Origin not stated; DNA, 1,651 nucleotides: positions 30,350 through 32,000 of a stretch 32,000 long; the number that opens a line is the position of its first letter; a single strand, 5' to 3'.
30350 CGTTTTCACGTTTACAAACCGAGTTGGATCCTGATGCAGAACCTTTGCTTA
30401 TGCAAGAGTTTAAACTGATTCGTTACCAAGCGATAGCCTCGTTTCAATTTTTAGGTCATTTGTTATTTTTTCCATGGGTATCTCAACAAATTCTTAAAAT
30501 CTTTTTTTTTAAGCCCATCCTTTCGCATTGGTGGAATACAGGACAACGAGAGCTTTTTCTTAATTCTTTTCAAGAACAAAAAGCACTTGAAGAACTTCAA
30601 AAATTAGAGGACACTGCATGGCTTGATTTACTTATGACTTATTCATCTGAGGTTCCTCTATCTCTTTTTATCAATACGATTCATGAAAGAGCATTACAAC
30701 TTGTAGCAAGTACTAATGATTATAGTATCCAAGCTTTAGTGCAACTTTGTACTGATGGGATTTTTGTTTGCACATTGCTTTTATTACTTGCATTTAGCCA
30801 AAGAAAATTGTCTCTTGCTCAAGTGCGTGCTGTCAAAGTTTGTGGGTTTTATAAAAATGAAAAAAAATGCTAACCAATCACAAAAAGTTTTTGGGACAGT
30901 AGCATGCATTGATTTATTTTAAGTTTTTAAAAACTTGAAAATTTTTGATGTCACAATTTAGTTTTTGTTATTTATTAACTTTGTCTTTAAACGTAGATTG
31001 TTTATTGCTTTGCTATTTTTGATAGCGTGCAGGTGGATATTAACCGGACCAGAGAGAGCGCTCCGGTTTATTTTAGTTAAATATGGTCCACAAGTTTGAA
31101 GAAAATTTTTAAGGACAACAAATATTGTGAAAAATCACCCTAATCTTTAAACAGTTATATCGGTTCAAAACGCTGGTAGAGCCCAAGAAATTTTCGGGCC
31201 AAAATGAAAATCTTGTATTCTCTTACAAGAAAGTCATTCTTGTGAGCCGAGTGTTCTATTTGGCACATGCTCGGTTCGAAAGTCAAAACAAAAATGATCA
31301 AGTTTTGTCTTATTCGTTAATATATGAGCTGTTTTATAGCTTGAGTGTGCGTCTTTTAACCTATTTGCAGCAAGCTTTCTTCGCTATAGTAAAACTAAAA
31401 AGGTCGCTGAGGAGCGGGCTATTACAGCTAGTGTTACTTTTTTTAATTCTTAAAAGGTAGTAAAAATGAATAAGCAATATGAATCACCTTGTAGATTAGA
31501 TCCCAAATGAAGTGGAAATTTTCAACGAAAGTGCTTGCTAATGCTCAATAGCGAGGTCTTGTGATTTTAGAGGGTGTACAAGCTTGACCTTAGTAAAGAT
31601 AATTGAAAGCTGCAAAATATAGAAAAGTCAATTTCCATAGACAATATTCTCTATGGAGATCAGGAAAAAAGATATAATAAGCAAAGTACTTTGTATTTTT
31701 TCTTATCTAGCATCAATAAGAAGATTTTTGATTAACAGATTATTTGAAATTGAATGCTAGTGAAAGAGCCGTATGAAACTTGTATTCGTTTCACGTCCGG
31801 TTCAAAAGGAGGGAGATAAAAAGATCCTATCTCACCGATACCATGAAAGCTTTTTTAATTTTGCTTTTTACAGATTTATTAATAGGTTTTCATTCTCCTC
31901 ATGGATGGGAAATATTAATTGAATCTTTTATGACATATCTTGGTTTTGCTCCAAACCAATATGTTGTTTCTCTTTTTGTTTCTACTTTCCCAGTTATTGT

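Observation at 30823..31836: cemA split by two ORF-less group II introns flanking a roughly 33-nt mini-exon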

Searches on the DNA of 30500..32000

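Call 4: search_rna_families(source=window, start=30500, end=32000, threshold=evalue, max_evalue=10, show_alignments=4)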
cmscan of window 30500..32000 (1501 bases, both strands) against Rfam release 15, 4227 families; matches with E-value up to 10: 13.
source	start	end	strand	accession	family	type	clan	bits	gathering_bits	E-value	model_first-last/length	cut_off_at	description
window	31764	31835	+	RF00029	Intron_gpII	Intron;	-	35.2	40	7.7e-05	1-77/77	no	Group II catalytic intron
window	30538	30598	+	RF01036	mir-567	Gene; miRNA;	-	23.3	90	0.1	1-70/70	no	mir-567 microRNA precursor family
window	31766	31803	+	RF04357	Plastid-ndhA-ndhB-2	Intron;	CL00155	22.9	53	0.031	4-37/41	no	Plastid-ndhA-ndhB-2 group II-D5 intron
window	31706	31809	+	RF02426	SpF03_sRNA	Gene; sRNA;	-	21.8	50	2.8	1-106/106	no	Streptococcus sRNA SpF03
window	31680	31807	+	RF04359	Plastid-GIID1-clpP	Intron;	-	21.6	140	0.34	1-179/179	no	Plastid group II-D1 clpP intron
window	31065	31246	-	RF04318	idnO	Cis-reg;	-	21.1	100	1.9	1-206/206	no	idnO ncRNA motif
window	30587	30664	-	RF02406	snoR120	Gene; snRNA; snoRNA; CD-box;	-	19.9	55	5.9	1-74/74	no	Small nucleolar RNA snoR120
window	31773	31815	+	RF01098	RF_site9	Cis-reg; frameshift_element;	-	18.5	70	2.9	1-50/50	no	Gag/pro ribosomal frameshift site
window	31617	31739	+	RF00557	L10_leader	Cis-reg; leader;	-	17.9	44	3.9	1-138/138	no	Ribosomal protein L10 leader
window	31900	31970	-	RF02934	caiA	Gene; sRNA;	-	17.4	55.5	8.9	1-78/78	no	caiA RNA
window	31723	31766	+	RF01748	nuoG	Cis-reg;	-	16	33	2.4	1-43/43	no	nuoG RNA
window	30786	30900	-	RF01845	enod40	Gene;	-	12.3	45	4.7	89-222/263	no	Early nodulin 40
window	31873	31968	+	RF00619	U6atac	Gene; snRNA; splicing;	CL00009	11.4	33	6.7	1-126/126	no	U6atac minor spliceosomal RNA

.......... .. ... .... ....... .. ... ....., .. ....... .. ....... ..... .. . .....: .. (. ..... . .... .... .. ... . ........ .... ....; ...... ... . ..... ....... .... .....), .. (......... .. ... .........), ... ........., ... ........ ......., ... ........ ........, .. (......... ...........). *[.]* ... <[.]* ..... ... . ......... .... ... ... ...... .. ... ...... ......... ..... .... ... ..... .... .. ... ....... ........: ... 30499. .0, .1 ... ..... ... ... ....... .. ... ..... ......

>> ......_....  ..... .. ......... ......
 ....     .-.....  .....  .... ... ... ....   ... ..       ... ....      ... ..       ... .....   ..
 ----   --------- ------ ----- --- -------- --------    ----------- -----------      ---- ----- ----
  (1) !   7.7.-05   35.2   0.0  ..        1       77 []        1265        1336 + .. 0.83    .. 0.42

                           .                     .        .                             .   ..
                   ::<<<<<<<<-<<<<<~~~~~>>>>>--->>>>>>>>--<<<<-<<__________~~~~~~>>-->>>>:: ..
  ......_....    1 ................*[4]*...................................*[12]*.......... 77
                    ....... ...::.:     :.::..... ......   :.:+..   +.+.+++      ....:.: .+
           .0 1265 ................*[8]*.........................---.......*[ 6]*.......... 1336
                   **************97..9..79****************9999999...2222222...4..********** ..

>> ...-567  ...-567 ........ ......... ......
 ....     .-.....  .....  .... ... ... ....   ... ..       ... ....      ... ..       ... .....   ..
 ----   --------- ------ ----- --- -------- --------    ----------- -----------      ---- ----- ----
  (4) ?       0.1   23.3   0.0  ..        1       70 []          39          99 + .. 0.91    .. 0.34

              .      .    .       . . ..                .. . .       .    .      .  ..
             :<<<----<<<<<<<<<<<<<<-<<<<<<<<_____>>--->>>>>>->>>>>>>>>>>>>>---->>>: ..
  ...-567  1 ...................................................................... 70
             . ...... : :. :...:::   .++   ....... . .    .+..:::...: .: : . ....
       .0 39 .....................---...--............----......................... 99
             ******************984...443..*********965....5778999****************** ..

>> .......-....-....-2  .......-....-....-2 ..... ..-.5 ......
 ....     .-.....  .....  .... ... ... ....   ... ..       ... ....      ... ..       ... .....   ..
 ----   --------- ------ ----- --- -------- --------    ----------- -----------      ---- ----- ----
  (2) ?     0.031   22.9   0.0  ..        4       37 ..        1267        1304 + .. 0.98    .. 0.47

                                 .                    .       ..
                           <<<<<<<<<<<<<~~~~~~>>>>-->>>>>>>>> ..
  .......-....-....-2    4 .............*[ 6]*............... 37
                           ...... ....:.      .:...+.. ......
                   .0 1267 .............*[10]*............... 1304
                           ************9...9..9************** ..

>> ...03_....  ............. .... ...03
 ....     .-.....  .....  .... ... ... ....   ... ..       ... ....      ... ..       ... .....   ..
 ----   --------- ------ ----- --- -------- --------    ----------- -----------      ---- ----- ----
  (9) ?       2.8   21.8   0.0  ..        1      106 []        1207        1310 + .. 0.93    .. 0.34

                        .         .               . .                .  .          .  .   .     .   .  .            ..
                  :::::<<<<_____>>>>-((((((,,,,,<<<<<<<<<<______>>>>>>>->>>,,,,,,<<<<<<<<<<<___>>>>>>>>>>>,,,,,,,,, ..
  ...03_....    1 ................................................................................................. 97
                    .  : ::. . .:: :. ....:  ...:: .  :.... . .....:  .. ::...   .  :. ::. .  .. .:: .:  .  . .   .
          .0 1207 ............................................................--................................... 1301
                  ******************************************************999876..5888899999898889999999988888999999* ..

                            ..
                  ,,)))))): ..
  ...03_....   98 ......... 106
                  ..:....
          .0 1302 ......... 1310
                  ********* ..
